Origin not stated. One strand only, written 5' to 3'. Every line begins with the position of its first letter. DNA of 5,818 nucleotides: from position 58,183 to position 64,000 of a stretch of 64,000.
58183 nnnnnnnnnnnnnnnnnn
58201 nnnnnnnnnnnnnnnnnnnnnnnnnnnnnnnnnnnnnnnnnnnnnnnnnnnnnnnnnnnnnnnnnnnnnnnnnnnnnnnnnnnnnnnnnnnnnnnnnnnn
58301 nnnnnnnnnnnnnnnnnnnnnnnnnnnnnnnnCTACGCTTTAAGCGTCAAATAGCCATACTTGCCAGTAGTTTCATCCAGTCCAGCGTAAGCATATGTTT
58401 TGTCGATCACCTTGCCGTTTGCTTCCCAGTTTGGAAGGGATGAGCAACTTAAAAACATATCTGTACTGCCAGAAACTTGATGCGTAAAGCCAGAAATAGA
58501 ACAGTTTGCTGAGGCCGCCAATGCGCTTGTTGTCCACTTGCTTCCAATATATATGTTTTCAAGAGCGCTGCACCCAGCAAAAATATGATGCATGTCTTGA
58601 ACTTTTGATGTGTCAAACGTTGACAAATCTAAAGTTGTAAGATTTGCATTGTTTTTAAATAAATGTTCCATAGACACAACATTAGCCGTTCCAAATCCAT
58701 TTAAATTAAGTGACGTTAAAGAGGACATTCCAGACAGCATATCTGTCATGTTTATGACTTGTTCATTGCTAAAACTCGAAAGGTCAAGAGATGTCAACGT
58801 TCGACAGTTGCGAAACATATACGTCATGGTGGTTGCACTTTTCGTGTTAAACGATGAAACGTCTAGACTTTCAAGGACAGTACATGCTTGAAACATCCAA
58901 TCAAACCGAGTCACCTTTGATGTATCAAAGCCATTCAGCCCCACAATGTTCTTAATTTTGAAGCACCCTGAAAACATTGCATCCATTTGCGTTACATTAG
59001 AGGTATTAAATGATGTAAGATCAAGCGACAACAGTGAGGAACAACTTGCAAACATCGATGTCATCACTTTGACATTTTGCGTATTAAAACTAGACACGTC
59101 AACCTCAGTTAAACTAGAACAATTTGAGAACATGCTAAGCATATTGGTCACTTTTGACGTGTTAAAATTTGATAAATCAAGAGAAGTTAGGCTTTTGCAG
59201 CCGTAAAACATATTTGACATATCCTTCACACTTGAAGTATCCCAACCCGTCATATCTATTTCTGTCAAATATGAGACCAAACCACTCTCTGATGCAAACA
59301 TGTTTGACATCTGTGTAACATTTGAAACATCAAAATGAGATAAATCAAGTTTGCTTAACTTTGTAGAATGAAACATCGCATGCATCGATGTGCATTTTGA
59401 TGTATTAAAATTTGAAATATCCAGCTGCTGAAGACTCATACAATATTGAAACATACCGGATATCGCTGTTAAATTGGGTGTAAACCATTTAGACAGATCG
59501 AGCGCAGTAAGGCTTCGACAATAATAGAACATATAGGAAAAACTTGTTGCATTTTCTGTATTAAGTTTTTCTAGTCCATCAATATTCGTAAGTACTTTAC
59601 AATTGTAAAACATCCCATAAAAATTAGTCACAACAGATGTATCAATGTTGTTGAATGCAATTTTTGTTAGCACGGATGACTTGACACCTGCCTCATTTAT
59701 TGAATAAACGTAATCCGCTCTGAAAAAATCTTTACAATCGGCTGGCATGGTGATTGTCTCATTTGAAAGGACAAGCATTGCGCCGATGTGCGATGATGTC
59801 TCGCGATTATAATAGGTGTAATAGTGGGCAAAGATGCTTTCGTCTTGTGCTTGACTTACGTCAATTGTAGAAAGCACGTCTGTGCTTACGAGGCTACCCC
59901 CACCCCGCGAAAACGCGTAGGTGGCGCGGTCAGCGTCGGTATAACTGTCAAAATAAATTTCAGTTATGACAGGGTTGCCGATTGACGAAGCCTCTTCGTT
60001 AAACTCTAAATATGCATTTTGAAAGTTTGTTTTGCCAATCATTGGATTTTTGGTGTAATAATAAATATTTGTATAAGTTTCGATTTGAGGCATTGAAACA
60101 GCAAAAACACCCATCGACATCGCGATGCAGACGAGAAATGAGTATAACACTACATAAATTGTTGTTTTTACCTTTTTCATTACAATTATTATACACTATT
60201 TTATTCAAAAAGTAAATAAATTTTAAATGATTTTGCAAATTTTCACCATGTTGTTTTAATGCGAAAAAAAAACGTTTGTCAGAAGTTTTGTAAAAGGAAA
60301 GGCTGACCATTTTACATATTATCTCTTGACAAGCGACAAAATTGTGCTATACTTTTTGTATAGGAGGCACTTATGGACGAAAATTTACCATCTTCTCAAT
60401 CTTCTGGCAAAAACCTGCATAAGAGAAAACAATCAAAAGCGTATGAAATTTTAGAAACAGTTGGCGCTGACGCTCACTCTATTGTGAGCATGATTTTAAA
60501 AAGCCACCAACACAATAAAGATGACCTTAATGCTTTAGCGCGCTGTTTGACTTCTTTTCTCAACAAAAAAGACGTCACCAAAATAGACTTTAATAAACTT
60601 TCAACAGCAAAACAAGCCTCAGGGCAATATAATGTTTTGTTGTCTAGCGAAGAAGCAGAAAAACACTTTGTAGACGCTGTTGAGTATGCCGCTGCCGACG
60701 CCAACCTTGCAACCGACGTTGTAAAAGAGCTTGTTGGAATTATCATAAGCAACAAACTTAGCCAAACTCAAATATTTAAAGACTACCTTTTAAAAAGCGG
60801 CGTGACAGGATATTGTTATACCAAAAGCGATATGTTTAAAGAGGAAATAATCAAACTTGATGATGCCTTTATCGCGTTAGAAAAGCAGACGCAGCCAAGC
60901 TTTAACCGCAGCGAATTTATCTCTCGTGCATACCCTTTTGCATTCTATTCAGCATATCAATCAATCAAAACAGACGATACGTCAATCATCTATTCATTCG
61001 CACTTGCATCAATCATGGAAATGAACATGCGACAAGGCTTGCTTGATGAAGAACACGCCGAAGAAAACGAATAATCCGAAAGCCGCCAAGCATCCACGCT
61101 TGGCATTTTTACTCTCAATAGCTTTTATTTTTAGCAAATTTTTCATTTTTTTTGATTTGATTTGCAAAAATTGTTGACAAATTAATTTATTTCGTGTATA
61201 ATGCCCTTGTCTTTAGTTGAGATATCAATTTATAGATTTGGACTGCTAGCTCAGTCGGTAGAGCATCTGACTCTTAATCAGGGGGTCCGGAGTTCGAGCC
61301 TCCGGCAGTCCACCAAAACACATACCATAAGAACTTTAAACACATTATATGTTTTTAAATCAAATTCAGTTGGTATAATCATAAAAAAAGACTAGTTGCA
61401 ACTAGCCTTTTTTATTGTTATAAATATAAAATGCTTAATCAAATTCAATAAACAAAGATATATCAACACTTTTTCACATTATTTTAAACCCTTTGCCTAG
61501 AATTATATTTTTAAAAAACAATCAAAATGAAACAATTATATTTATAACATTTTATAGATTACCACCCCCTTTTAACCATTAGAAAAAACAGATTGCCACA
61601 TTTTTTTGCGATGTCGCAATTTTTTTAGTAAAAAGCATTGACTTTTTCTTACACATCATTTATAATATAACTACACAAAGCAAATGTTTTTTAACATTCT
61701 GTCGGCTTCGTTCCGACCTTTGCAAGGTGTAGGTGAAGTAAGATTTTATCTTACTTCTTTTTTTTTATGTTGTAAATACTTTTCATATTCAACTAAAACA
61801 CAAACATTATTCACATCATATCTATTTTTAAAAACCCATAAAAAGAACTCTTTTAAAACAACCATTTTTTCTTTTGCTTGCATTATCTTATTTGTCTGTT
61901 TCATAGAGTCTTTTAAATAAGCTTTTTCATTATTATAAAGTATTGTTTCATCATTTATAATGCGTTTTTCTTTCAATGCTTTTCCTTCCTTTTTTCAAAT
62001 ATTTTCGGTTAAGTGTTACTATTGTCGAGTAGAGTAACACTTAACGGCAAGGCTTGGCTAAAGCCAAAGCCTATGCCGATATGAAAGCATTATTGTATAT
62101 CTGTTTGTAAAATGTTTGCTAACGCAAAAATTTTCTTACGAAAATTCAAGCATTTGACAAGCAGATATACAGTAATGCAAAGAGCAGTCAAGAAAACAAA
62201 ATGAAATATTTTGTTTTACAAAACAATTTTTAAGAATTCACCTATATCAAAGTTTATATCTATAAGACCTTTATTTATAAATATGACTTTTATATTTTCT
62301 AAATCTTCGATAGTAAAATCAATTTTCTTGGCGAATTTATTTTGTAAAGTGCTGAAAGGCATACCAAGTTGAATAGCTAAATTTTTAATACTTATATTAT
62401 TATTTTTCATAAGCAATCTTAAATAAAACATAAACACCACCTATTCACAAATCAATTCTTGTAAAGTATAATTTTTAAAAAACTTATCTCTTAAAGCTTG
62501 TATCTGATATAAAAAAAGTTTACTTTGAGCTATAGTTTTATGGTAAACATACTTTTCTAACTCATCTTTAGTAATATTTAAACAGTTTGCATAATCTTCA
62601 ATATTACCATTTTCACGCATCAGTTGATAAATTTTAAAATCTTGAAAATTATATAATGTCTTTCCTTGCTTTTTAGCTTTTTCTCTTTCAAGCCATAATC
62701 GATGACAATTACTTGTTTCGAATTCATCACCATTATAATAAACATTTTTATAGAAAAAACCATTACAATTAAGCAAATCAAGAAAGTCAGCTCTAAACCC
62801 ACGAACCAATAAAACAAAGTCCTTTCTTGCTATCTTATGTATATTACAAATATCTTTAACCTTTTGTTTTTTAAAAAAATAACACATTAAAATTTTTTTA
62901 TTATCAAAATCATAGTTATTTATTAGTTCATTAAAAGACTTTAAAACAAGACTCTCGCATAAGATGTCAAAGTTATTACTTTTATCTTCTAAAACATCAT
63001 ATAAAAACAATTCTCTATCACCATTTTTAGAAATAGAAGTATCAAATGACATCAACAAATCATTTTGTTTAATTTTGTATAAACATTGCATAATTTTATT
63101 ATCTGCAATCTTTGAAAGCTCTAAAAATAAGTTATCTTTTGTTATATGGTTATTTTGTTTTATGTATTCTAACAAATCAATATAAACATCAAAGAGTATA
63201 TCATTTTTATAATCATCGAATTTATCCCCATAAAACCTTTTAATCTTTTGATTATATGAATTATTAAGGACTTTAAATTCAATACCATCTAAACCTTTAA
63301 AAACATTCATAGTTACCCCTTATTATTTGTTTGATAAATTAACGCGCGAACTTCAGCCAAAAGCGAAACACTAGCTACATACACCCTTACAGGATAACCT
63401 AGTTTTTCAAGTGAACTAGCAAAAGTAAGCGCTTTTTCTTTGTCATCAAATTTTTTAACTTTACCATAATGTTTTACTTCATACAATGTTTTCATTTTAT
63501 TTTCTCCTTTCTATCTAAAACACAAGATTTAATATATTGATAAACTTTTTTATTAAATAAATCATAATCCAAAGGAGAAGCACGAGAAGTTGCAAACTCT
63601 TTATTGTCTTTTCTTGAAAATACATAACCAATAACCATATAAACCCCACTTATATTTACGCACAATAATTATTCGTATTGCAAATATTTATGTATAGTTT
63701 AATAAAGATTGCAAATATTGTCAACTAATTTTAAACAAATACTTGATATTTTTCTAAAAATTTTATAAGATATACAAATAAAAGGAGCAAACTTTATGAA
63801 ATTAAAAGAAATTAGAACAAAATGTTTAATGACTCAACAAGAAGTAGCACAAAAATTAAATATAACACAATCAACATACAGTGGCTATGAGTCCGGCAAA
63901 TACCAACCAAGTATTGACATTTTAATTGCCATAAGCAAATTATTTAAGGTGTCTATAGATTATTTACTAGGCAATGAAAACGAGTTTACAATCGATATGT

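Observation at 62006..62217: Dense array of long stem-loops (~210 nt) inside the AT-rich element: candidate ornate ncRNA or DNA-level ori/pac site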

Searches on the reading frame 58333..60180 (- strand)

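Call 8: search_protein_families(library=pfam, proteins=[window:58333-60180:-], max_evalue=0.1)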
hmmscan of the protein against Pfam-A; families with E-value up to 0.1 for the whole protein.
window:58333-60180:- (615 aa): 9 families
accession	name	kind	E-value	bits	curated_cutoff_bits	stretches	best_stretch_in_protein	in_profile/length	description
PF03382.20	DUF285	-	4.9e-95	313.9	25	6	308-410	15-114/120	Mycoplasma protein of unknown function, DUF285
PF13306.12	LRR_5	-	8.9e-13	48.7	27.7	4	322-414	27-108/127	BspA type Leucine rich repeat region (6 copies)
PF13855.12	LRR_8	-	4.1e-09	36.5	27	0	242-282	19-58/61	Leucine rich repeat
PF24758.1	LRR_At5g56370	-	1e-07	32.3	27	1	464-549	15-98/227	FBD-associated F-box protein At5g56370, LRR repeats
PF12799.13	LRR_4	-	1.5e-07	31.9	27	0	329-366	1-33/44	Leucine Rich repeats (2 copies)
PF23952.1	LRR_EndoS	-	7.4e-07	29.8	27.9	0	456-520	52-114/116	Endo-beta-N-acetylglucosaminidase EndoS LRR domain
PF25019.1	LRR_R13L1-DRL21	-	0.00051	20.4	27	0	244-288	65-110/127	R13L1/DRL21 LRRs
PF01827.32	FTH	-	0.0034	17.6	22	0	245-293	14-60/141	FTH domain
PF13516.12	LRR_6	-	0.1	13.2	23.4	0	458-469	1-12/24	Leucine Rich repeat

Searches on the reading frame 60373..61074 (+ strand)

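Call 8: search_protein_families(library=pfam, proteins=[window:60373-61074:+], max_evalue=0.1)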
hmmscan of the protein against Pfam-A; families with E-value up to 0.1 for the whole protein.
window:60373-61074:+ (233 aa): 3 families
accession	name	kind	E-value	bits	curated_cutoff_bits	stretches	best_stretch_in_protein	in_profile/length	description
PF10899.13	AbiGi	-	0.013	16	22.4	1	68-153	33-117/185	Putative abortive phage resistance protein AbiGi, antitoxin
PF25289.1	DUF7877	-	0.051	14.5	27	0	9-53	46-90/115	Domain of unknown function (DUF7877)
PF08389.18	Xpo1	-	0.089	13.3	22.7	0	13-71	62-121/147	Exportin 1-like protein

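Call 9: search_protein_families(library=phrogs, proteins=[window:60373-61074:+], max_evalue=0.1)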
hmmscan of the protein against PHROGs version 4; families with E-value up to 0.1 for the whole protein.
window:60373-61074:+ (233 aa): 1 family
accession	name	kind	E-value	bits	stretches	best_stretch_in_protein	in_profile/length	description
phrog_16247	-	unknown function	0.052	14.4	0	119-128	14-23/28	-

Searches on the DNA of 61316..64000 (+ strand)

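Call 5: search_rna_families(source=window, start=61400, end=62500, threshold=evalue, max_evalue=10, show_alignments=3)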
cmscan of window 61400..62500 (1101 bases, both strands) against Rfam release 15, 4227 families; matches with E-value up to 10: 16.
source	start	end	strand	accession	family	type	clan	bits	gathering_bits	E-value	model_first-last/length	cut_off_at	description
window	62081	62191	+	RF04112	MIR5512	Gene; miRNA;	-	30.4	139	0.0019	1-132/132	no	MIR5512 microRNA precursor family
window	62086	62181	+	RF04069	MIR6135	Gene; miRNA;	-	27.4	99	0.04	17-108/122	no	MIR6135 microRNA precursor family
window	62083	62183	-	RF03654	MIR4239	Gene; miRNA;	-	26.9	100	0.0049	1-120/120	no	MIR4239 microRNA precursor family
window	62087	62178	-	RF04112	MIR5512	Gene; miRNA;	-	25.3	139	0.04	14-117/132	no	MIR5512 microRNA precursor family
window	62090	62172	-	RF00240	RNA-OUT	Gene; antisense;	-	25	41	0.038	1-70/70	no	RNA-OUT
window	61727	61798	-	RF01183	SNORD19B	Gene; snRNA; snoRNA; CD-box;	CL00048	23.5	50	0.55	1-84/84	no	Small nucleolar RNA SNORD19B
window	62084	62181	-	RF04130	MIR7996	Gene; miRNA;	-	23.2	119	0.15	41-147/190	no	MIR7996 microRNA precursor family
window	62090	62175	-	RF00961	mir-581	Gene; miRNA;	-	20.9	100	0.33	1-89/89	no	mir-581 microRNA precursor family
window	62087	62178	-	RF04228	MIR6140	Gene; miRNA;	-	19.5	140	1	1-165/165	no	MIR6140 microRNA precursor family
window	61402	61469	+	RF01475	rli45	Gene; antisense;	-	19.2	60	3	1-78/78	no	Listeria snRNA rli45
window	62093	62175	+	RF00240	RNA-OUT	Gene; antisense;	-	17.8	41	2.7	1-70/70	no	RNA-OUT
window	62442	62468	+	RF00207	K10_TLS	Cis-reg;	-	16.7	43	3.9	11-37/48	no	K10 transport/localisation element (TLS)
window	61844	61877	+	RF00489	ctRNA_p42d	Gene; antisense;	-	16.2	50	3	1-46/46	no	ctRNA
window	62093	62171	-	RF00852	mir-231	Gene; miRNA;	-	15.7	50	8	1-80/80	no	mir-231 microRNA precursor family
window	62091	62182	+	RF04314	opuB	Cis-reg;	-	15.6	75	4.2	1-137/137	no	opuB ncRNA motif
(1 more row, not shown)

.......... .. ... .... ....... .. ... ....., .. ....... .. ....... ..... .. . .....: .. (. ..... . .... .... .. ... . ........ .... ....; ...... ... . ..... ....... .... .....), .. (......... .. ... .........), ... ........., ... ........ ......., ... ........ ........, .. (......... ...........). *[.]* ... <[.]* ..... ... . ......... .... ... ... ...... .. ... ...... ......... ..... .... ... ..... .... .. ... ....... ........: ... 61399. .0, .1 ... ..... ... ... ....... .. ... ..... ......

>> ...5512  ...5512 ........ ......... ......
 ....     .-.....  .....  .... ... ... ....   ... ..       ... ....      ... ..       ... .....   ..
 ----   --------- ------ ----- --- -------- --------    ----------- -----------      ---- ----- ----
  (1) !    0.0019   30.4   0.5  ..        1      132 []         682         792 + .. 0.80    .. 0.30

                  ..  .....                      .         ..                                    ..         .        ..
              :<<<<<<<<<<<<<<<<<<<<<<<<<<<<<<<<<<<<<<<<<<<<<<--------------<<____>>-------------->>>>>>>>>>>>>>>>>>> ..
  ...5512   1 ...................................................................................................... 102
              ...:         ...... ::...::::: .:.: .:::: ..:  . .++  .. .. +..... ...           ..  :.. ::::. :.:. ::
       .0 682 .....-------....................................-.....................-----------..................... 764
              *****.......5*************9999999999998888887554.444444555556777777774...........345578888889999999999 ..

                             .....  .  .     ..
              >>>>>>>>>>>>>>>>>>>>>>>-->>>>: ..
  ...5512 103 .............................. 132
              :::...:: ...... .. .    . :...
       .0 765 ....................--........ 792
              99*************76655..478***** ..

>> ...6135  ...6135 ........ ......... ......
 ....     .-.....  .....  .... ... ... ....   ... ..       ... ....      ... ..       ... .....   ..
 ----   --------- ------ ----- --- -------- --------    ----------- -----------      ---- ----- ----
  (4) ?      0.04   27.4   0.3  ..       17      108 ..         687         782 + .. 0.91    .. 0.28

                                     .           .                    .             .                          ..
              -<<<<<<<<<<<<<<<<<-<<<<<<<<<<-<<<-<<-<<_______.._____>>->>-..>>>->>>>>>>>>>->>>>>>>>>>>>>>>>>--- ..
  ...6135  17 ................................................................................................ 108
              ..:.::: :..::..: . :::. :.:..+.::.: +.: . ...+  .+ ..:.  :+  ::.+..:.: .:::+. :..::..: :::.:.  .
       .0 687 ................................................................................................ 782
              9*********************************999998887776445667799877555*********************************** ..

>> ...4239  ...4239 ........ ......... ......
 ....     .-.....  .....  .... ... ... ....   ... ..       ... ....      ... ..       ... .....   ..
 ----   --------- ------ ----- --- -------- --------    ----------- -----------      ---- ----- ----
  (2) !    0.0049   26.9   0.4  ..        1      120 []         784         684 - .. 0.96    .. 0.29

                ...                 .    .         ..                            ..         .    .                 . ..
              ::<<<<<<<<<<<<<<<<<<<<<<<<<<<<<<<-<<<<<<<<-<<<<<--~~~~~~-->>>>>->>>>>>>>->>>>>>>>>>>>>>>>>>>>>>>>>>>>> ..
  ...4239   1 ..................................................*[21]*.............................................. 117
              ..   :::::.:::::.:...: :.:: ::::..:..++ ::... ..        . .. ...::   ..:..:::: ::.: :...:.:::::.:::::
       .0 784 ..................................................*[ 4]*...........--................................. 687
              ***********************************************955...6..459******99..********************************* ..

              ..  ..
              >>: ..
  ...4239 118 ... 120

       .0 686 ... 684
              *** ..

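Call 11: search_dna_similar(query=window:61316-64000:+, collection=phages, mode=distant)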
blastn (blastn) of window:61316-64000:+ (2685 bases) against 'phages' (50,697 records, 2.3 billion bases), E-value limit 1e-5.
No match.

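Call 12: search_dna_similar(query=window:61316-64000:+, collection=plasmids, mode=distant)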
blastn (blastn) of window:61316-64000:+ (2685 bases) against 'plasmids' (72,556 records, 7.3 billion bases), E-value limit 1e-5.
No match.

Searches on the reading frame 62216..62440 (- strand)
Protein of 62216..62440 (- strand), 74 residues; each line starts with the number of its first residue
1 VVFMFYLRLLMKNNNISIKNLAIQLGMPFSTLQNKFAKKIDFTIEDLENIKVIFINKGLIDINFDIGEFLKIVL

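Call 8: search_protein_families(library=pfam, proteins=[window:62216-62440:-], max_evalue=0.1)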
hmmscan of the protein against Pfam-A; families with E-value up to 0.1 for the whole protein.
window:62216-62440:- (74 aa): 6 families
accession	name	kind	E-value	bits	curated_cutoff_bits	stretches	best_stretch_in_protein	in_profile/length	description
PF01399.33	PCI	-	0.0045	17.6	22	1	6-61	30-70/84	PCI domain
PF13412.12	HTH_24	-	0.02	14.9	21.9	1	7-32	9-34/48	Winged helix-turn-helix DNA-binding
PF09904.15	HTH_43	-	0.033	14.5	27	1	5-44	10-49/89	Winged helix-turn helix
PF06892.16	Phage_CP76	-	0.062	13.6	26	1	11-43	11-46/146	Phage regulatory protein CII (CP76)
PF13443.12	HTH_26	-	0.066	13.9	22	0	7-49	2-45/63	Cro/C1-type HTH DNA-binding domain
PF05491.19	RuvB_C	-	0.074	13.5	24.7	0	6-35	11-43/72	RuvB C-terminal winged helix domain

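Call 9: search_protein_families(library=phrogs, proteins=[window:62216-62440:-], max_evalue=0.1)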
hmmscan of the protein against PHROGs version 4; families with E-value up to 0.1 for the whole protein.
window:62216-62440:- (74 aa): 4 families
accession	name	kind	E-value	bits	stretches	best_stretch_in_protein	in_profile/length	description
phrog_4583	-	transcription regulation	4.6e-05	24.4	1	7-50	15-58/81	transcriptional repressor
phrog_3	-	transcription regulation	0.0023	18.7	1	1-60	87-140/430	transcriptional repressor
phrog_8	-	transcription regulation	0.014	15.9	1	4-53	76-127/346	transcriptional regulator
phrog_186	-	DNA, RNA and nucleotide metabolism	0.095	13.3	1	4-66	45-98/308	DnaD-like helicase loader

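Call 15: find_encoding_contigs(protein=window:62216-62440:-, flank=10000, max_places=10)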
Protein window:62216-62440:- (74 aa): no gene with exactly this product is on record in the collection.
